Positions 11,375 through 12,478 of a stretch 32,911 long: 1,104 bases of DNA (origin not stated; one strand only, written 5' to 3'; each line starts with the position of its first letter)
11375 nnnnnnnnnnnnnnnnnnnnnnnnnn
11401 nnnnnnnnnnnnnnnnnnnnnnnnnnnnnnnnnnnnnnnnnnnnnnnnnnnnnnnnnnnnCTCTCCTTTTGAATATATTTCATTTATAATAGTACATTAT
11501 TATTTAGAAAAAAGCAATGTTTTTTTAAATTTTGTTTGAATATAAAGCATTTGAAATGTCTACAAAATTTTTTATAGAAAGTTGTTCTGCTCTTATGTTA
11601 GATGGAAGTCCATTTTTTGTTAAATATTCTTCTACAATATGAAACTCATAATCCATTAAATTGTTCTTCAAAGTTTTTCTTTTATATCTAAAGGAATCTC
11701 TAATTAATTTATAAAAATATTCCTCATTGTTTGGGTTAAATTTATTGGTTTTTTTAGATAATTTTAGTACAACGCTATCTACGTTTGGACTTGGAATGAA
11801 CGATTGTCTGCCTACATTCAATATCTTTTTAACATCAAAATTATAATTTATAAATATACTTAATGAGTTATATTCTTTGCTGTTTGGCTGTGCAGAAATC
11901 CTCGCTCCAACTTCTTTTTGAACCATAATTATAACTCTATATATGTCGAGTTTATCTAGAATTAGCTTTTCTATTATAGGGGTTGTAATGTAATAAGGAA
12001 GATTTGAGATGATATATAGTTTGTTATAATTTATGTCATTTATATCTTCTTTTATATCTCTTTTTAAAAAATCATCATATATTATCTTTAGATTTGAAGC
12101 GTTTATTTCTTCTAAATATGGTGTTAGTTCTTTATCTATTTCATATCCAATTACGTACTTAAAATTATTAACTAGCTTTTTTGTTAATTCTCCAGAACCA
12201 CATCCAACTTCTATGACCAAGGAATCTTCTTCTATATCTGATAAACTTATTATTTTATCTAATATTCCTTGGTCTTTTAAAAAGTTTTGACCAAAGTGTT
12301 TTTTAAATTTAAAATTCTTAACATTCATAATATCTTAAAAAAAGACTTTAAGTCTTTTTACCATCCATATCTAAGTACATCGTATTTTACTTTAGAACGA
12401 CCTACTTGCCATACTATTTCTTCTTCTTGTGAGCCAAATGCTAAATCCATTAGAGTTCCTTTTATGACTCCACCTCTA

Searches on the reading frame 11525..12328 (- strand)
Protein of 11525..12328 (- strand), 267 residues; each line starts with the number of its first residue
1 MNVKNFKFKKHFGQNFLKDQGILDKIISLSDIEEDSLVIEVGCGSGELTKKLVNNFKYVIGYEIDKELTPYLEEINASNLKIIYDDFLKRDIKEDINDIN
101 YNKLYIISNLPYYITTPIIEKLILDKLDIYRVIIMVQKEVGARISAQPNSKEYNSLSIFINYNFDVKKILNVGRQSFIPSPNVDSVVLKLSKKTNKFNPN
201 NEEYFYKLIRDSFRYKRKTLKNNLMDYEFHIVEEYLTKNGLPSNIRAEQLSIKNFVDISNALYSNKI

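Call 47: search_protein_families(library=pfam, proteins=[window:11525-12328:-])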
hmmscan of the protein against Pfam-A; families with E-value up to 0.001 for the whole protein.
window:11525-12328:- (267 aa): 3 families
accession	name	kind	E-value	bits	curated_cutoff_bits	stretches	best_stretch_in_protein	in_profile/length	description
PF00398.26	RrnaAD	-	7.1e-58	196.2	24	1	6-262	2-261/263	Ribosomal RNA adenine dimethylase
PF13847.12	Methyltransf_31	-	0.00015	21.9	27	1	34-149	3-113/145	Methyltransferase domain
PF13649.12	Methyltransf_25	-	0.00078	20.5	27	0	38-87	1-55/97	Methyltransferase domain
